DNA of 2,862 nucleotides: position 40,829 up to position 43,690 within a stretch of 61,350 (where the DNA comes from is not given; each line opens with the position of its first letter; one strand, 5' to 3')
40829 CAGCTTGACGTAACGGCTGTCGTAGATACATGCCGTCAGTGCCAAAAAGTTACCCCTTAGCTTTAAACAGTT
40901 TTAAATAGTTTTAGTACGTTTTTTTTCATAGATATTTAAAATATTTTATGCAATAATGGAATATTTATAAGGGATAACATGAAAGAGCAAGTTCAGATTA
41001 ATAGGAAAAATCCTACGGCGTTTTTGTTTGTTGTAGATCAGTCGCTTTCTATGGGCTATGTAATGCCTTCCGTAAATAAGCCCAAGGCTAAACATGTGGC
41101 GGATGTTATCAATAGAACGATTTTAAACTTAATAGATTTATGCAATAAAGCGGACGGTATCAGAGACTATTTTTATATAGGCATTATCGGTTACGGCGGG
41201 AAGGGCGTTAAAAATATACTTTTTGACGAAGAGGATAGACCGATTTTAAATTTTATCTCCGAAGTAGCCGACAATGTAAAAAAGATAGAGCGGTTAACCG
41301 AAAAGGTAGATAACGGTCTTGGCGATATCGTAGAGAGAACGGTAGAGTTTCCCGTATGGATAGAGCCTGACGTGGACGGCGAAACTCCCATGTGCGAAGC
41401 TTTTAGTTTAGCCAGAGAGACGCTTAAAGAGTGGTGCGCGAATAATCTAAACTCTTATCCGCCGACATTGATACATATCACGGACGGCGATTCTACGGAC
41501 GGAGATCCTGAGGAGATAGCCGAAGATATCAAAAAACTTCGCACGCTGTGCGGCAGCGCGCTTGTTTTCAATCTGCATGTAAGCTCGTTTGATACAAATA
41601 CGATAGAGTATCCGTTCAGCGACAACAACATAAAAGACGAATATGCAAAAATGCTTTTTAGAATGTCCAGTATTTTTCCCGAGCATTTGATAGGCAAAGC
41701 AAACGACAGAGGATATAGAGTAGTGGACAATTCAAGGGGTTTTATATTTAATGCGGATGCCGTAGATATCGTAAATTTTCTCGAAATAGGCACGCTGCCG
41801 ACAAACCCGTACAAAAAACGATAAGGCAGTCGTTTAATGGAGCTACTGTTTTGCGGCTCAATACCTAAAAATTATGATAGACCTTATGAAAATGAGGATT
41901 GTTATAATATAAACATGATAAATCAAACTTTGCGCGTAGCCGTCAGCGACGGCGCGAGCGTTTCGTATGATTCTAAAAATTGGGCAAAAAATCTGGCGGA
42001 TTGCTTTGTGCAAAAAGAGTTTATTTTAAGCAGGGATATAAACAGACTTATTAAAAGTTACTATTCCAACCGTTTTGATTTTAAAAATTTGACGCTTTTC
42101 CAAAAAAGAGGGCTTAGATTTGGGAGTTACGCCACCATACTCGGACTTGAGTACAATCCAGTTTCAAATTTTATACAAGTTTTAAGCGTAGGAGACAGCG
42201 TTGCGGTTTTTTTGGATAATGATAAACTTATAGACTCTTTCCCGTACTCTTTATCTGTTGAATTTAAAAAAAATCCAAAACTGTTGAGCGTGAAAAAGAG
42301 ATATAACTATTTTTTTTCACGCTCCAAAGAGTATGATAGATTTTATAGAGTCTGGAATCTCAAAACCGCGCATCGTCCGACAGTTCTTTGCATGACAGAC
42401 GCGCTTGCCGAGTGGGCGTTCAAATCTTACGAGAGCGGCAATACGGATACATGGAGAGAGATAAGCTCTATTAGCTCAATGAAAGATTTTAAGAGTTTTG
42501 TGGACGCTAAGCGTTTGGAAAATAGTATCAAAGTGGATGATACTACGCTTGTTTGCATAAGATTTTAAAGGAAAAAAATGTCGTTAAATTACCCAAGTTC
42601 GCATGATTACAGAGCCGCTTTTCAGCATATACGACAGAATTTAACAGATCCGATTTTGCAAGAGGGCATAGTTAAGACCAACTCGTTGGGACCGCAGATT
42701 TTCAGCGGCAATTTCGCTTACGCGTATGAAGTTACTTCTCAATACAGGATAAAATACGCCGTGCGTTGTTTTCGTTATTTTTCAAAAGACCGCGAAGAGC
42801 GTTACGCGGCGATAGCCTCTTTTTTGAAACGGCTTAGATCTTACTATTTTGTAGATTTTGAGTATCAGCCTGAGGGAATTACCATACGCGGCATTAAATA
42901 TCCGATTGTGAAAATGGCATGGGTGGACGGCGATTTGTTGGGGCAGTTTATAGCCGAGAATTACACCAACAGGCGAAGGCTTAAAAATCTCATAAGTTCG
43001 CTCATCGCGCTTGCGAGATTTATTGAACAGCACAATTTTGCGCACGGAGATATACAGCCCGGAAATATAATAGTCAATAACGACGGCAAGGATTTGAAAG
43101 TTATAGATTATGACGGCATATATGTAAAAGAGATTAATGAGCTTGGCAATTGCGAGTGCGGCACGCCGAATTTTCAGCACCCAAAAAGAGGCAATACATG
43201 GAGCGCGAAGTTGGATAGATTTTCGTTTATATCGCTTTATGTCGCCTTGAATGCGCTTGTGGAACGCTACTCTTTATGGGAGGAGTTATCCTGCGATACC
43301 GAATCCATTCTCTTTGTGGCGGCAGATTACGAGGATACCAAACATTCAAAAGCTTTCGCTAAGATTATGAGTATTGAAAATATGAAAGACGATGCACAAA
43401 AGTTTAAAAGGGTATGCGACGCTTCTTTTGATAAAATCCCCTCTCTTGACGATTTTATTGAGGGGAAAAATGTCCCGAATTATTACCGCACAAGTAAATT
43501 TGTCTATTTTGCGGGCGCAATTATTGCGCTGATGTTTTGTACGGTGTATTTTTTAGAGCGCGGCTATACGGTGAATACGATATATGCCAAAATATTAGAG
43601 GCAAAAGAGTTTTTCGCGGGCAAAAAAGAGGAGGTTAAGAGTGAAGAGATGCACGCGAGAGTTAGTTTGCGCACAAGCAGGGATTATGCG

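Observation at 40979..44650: Stand-alone vWA / PP2C-phosphatase / Ser-Thr-kinase three-gene cassette (TerY-P-like triad) after perR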

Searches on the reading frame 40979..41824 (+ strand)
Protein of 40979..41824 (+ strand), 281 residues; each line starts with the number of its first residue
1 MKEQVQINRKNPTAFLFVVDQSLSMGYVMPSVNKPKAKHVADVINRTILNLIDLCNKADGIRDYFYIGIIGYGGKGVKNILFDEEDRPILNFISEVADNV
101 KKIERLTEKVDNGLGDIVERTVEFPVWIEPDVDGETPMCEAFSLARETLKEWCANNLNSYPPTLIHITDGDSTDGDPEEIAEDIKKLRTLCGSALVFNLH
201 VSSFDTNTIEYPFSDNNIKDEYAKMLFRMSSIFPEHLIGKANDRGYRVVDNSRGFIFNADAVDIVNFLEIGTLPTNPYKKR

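Call 3: search_protein_families(library=pfam, proteins=[window:40979-41824:+], max_evalue=0.1)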
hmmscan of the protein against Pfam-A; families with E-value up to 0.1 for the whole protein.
window:40979-41824:+ (281 aa): 2 families
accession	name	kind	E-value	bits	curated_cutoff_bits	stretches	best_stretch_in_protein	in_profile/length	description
PF13519.12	VWA_2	-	2.8e-05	25.1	27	1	16-170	2-106/107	von Willebrand factor type A domain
PF00092.34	VWA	-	0.002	18.8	23.8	0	136-186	79-129/174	von Willebrand factor type A domain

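Call 4: search_protein_families(library=padloc, proteins=[window:40979-41824:+], max_evalue=0.1)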
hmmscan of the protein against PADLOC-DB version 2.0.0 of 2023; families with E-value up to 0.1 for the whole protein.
window:40979-41824:+ (281 aa): 1 family
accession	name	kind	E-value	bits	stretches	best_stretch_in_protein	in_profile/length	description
PDLC02224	TerY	-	1.7e-103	343.9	1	1-273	1-272/277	-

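Call 5: search_protein_families(library=ncbifam, proteins=[window:40979-41824:+], max_evalue=0.1)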
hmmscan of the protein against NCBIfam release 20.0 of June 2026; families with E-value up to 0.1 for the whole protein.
window:40979-41824:+ (281 aa): 0 families

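Call 86: search_solved_structures(query=A5, max_evalue=0.1, show_alignments=1)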
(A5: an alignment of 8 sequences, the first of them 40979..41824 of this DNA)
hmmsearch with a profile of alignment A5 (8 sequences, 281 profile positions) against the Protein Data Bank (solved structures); distinct sequences matched with E-value up to 0.1: 1.
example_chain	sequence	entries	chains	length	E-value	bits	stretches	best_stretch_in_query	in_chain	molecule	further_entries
8gbe_A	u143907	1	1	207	0.015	17.5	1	15-127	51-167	Protein A47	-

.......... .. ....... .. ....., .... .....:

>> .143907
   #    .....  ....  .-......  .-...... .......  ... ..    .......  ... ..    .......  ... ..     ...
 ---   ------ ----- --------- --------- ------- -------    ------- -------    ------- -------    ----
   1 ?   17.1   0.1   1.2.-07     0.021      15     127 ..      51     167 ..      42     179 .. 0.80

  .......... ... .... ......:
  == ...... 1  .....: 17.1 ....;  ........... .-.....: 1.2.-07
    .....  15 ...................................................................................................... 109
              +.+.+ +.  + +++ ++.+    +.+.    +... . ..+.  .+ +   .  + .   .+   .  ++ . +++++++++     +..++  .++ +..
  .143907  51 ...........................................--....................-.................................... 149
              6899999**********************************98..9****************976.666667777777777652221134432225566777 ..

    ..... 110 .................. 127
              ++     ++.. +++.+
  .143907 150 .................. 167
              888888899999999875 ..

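Call 96: search_dna_similar(query=window:40979-41824:+, collection=plasmids, mode=protein, max_rows=12, max_evalue=1e-10)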
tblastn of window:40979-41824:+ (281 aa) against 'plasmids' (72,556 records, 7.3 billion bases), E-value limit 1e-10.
Records with a match: 2; places in all: 2; records where one place covers at least 80% of the query: 2.
Best place of each record, by identity: <60% 2.
By first word of the organism name: Calothrix 1; Acaryochloris 1.
By predicted mobility (MOB-suite, as given by PLSDB): mobilizable 1; conjugative 1.
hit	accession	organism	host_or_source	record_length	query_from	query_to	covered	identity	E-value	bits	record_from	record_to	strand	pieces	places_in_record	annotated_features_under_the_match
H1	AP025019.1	Calothrix sp. PCC 7716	-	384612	1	272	97%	42.5%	2e-52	191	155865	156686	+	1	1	hypothetical protein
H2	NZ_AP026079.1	Acaryochloris marina MBIC10699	cell culture,Ascidian, Diplosoma similis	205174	1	272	97%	34.1%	1e-34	139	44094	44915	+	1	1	vWA domain-containing protein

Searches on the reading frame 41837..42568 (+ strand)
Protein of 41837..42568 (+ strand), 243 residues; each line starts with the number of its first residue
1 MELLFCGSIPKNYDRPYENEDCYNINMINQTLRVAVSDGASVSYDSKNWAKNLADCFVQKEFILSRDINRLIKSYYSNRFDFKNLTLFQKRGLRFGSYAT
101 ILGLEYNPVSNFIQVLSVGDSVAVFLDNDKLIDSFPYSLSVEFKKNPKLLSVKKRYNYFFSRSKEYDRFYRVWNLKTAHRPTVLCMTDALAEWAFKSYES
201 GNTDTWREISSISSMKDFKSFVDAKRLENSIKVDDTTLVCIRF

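Call 3: search_protein_families(library=pfam, proteins=[window:41837-42568:+], max_evalue=0.1)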
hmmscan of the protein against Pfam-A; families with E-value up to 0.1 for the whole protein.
window:41837-42568:+ (243 aa): 1 family
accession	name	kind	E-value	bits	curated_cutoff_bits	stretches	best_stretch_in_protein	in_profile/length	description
PF13672.11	PP2C_2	-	0.038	14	24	1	35-199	28-182/209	Protein phosphatase 2C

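Call 4: search_protein_families(library=padloc, proteins=[window:41837-42568:+], max_evalue=0.1)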
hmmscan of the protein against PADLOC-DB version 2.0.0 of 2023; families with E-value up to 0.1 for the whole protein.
window:41837-42568:+ (243 aa): 1 family
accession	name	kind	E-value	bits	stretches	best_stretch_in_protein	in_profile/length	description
PDLC02222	PP2C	-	8.1e-67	223.1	1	1-243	1-239/242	-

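Call 5: search_protein_families(library=ncbifam, proteins=[window:41837-42568:+], max_evalue=0.1)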
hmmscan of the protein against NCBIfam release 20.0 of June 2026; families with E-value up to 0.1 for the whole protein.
window:41837-42568:+ (243 aa): 0 families

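Call 87: search_solved_structures(query=A6, max_evalue=1, show_alignments=1)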
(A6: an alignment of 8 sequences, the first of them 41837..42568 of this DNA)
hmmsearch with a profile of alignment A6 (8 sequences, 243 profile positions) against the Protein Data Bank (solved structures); distinct sequences matched with E-value up to 1: 11.
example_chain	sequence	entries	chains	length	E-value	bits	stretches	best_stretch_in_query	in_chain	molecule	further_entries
7jtk_a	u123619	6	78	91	0.099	15.4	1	57-100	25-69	Dynein 8 kDa light chain, flagellar outer arm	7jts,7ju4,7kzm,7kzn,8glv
1pwj_A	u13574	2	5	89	0.12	15.1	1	58-100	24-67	dynein light chain-2 | DYNEIN LIGHT CHAIN 2, CYTOPLASMIC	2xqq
3p8m_A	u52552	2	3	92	0.13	15.1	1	57-100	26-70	Dynein light chain 2 | DYNEIN LIGHT CHAIN 2, CYTOPLASMIC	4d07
7cnu_A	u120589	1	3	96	0.13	15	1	57-100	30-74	Dynein light chain 2, cytoplasmic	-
1re6_A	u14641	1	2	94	0.13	15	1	57-100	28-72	dynein light chain 2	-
2pg1_A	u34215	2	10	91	0.14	14.9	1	57-100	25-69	Dynein light chain 1, cytoplasmic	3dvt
3brl_A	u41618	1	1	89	0.14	14.9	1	58-100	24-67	Dynein light chain 1, cytoplasmic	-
1rhw_A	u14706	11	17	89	0.14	14.9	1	58-100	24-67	Dynein light chain 1, cytoplasmic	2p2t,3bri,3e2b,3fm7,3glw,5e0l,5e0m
4qh7_A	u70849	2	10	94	0.15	14.8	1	58-100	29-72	Dynein light chain 1, cytoplasmic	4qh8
7y8w_A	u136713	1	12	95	0.18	14.5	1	58-100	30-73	Dynein light chain 1, cytoplasmic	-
3rjs_A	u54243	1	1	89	0.8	12.4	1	58-100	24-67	Dynein light chain motor protein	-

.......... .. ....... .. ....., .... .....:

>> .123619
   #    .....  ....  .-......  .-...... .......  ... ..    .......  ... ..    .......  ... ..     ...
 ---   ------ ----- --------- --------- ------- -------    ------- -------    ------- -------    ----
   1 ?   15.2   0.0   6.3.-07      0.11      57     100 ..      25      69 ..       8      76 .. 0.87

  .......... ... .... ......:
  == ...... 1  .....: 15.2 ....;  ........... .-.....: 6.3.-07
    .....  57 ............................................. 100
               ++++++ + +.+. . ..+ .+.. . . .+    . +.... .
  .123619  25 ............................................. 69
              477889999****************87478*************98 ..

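Call 90: find_homologous_proteins(query=window:41837-42568:+, max_evalue=0.00001)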
Query window:41837-42568:+ (243 aa): 62 proteins with E <= 0.00001 among 259 candidates.
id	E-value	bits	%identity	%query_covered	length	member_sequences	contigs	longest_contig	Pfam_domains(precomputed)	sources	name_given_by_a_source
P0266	4.3e-159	545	100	100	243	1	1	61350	-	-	-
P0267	2.4e-134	464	82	100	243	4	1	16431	-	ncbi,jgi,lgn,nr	ncbi:MAG: hypothetical protein LBP54_04200 [Campylobacteraceae bacterium]|jgi:hypothetical protein|n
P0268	8.1e-130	449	79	100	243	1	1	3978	-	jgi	jgi:hypothetical protein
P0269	2.6e-128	444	78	100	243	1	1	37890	-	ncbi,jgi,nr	ncbi:MAG: hypothetical protein LBS26_05820 [Campylobacteraceae bacterium]|jgi:hypothetical protein|n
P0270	1.6e-123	429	77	99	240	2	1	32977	-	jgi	jgi:hypothetical protein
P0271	1.1e-105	370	65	100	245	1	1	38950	-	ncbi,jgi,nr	ncbi:MAG: hypothetical protein LBQ18_01305 [Campylobacteraceae bacterium]|jgi:hypothetical protein|n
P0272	5.2e-105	368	67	100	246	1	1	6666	-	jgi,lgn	jgi:hypothetical protein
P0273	6.1e-105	368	65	100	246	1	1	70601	-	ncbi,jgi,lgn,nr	ncbi:MAG: hypothetical protein LBL65_07365 [Campylobacteraceae bacterium]|jgi:hypothetical protein|n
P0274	5.2e-104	365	65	100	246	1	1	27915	-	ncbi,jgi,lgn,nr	ncbi:MAG: hypothetical protein LBF13_03830 [Campylobacteraceae bacterium]|jgi:hypothetical protein|n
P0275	1.5e-101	357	64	100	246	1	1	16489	-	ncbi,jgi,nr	ncbi:MAG: hypothetical protein LBC08_01470 [Campylobacteraceae bacterium]|jgi:hypothetical protein|n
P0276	2.3e-86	307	53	100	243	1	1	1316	-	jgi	jgi:hypothetical protein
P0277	2.5e-82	294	55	100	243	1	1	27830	-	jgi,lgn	jgi:hypothetical protein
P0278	2.5e-82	294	55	100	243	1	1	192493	-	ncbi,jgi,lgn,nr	ncbi:MAG: hypothetical protein LBJ88_00550 [Campylobacteraceae bacterium]|jgi:hypothetical protein|n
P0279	2.7e-78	281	51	100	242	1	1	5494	-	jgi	jgi:hypothetical protein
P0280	3.5e-78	280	54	100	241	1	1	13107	-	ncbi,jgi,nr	ncbi:MAG: hypothetical protein LBS39_01265 [Campylobacteraceae bacterium]|jgi:hypothetical protein|n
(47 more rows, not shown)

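Call 99: predict_structure(alignment_id=A11)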
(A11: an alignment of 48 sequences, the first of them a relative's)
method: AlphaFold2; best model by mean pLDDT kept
length: 243 residues; sequences in the alignment: 48
mean_pLDDT: 95.0   pTM: 0.91
mean pLDDT of the five models: 95.0, 94.8, 94.4, 94.2, 93.8
residues with pLDDT >= 90: 207; 70-90: 36; 50-70: 0; < 50: 0
segments of 3 or more residues with pLDDT < 50: none
pLDDT, mean of each block of 10 residues (from residue 1): 97 94 96 97 92 95 84 89 89 92 96 97 98 98 96 94 89 96 98 98 97 98 98 98 97
secondary structure, 60 per line:
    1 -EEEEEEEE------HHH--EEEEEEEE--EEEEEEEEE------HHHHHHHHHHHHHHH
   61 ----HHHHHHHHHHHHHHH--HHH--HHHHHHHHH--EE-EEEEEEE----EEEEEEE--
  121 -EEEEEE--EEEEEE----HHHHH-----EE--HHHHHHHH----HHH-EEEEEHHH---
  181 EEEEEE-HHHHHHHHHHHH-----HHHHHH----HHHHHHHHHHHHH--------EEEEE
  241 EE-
elements in order: E2-9 E21-28 E31-39 H46-60 H65-79 H87-95 E101-107 E112-118 E122-127 E130-135 H140-144 H154-161 E170-174 E181-186 H188-199 H205-210 H215-227 E236-242

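Call 102: fold_search(model_id=the predicted structure, library=pdb)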
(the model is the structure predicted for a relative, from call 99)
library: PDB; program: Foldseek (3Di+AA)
matches with E <= 10: 336; with E <= 0.001: 130
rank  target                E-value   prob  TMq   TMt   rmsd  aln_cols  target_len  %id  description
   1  6ak7                  3.7e-09  1.00  0.55  0.53   6.9       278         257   17  Crystal structure of PPM1K-N94K (released 2019-09-11)
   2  6ihl                  2.6e-08  1.00  0.60  0.59   5.5       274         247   13  Crystal structure of bacterial serine phosphatase (released 2019-08-07)
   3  4da1                  4.0e-08  1.00  0.53  0.50   7.8       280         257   15  Crystal structure of branched-chain alpha-ketoacid dehydrogenase phosphatase with Mg (II) ions at the active site (released 2012-02-08)
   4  6ihw                  4.3e-08  1.00  0.61  0.60   5.3       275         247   11  Crystal structure of bacterial serine phosphatase bearing R161K mutation (released 2019-08-07)
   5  5f1m                  4.8e-08  1.00  0.56  0.54   8.0       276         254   15  Crystal structure of Serine/threonine phosphatase Stp1 from Staphylococcus aureus (released 2016-08-24)
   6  6ihv                  6.5e-08  1.00  0.58  0.63   5.6       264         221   13  Crystal structure of bacterial serine phosphatase bearing R161E mutation (released 2019-08-07)
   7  6ae9_A                1.1e-07  1.00  0.51  0.49  10.0       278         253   13  X-ray structure of the photosystem II phosphatase PBCP (released 2019-01-02)
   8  6ihs                  1.2e-07  1.00  0.61  0.59   5.2       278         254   13  Crystal structure of bacterial serine phosphatase with His-tag mutation (released 2019-08-07)
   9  6ihu                  1.7e-07  1.00  0.58  0.63   5.2       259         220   12  Crystal structure of bacterial serine phosphatase bearing R161A mutation (released 2019-08-07)
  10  6iht_A                1.8e-07  1.00  0.58  0.58   5.1       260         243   14  Crystal structure of bacterial serine phosphatase bound with phosphorylated peptide (released 2019-08-07)
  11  6ihr                  2.6e-07  1.00  0.61  0.58   5.2       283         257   13  Crystal structure of bacterial serine phosphatase with His tag (released 2019-08-07)
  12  4jnd                  3.0e-07  1.00  0.56  0.36   7.1       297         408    8  Structure of a C.elegans sex determining protein (released 2013-06-19)
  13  2p8e_A                4.3e-07  1.00  0.49  0.44   8.0       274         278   15  Crystal structure of the serine/threonine phosphatase domain of human PPM1B (released 2007-04-03)
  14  2pk0_A                5.5e-07  1.00  0.57  0.56   6.2       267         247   14  Structure of the S. agalactiae serine/threonine phosphatase at 2.65 resolution (released 2007-06-12)
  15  4n0g_B                5.8e-07  1.00  0.53  0.49   7.8       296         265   12  Crystal Structure of PYL13-PP2CA complex (released 2013-11-13)
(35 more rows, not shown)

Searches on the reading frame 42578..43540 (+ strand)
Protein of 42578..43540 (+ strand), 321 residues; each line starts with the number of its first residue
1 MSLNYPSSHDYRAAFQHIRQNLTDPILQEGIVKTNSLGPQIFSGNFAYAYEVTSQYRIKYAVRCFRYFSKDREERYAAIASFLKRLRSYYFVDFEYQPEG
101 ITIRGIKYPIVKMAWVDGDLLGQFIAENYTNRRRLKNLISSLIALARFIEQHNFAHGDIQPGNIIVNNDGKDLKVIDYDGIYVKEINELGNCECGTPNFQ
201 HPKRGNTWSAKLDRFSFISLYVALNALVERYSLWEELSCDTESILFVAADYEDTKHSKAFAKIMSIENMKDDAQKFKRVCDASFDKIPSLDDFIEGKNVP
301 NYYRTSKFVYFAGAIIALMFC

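Call 32: search_solved_structures(query=window:42578-43540:+, max_evalue=0.01, show_alignments=2)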
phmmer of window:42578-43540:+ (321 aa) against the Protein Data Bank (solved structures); distinct sequences matched with E-value up to 0.01: 89 (the best 60 are shown).
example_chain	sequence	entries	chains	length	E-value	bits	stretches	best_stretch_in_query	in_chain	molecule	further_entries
1s9i_A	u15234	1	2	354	7.4e-06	28.5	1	113-218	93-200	Dual specificity mitogen-activated protein kinase kinase 2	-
4an2_A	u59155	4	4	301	3.1e-05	26.5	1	138-217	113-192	DUAL SPECIFICITY MITOGEN-ACTIVATED PROTEIN KINASE KINASE 1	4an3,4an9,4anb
2jam_A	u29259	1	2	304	3.6e-05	26.2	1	41-203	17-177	CALCIUM/CALMODULIN-DEPENDENT PROTEIN KINASE TYPE 1G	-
3sls_A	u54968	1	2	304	4.2e-05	26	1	138-217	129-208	Dual specificity mitogen-activated protein kinase kinase 1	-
9axm_A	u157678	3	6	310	4.3e-05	26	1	138-217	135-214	Dual specificity mitogen-activated protein kinase kinase 1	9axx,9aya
9axh_A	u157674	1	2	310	4.3e-05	26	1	138-217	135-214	Dual specificity mitogen-activated protein kinase kinase 1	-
7b3m_A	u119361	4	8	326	4.7e-05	25.9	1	138-217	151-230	Dual specificity mitogen-activated protein kinase kinase 1,Dual specificity mitogen-activa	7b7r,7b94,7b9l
7f2x_A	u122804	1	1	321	4.7e-05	25.9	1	138-217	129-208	MEK1 F11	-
5jzj_A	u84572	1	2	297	4.9e-05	25.8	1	32-203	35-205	Serine/threonine-protein kinase DCLK1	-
5jzn_A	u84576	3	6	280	5.1e-05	25.7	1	34-203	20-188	Serine/threonine-protein kinase DCLK1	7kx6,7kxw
3orn_A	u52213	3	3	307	5.1e-05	25.7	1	138-217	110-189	Dual specificity mitogen-activated protein kinase kinase 1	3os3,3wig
7f3g_A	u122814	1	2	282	5.2e-05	25.7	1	34-203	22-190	Isoform 4 of Serine/threonine-protein kinase DCLK1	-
9fqr_Er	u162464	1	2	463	5.3e-05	25.7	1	116-222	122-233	Calcium/calmodulin dependent protein kinase IV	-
3dv3_A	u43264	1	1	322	5.6e-05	25.6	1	138-217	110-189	Dual specificity mitogen-activated protein kinase kinase 1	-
3mbl_A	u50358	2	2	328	5.8e-05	25.5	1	138-217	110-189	Dual specificity mitogen-activated protein kinase kinase 1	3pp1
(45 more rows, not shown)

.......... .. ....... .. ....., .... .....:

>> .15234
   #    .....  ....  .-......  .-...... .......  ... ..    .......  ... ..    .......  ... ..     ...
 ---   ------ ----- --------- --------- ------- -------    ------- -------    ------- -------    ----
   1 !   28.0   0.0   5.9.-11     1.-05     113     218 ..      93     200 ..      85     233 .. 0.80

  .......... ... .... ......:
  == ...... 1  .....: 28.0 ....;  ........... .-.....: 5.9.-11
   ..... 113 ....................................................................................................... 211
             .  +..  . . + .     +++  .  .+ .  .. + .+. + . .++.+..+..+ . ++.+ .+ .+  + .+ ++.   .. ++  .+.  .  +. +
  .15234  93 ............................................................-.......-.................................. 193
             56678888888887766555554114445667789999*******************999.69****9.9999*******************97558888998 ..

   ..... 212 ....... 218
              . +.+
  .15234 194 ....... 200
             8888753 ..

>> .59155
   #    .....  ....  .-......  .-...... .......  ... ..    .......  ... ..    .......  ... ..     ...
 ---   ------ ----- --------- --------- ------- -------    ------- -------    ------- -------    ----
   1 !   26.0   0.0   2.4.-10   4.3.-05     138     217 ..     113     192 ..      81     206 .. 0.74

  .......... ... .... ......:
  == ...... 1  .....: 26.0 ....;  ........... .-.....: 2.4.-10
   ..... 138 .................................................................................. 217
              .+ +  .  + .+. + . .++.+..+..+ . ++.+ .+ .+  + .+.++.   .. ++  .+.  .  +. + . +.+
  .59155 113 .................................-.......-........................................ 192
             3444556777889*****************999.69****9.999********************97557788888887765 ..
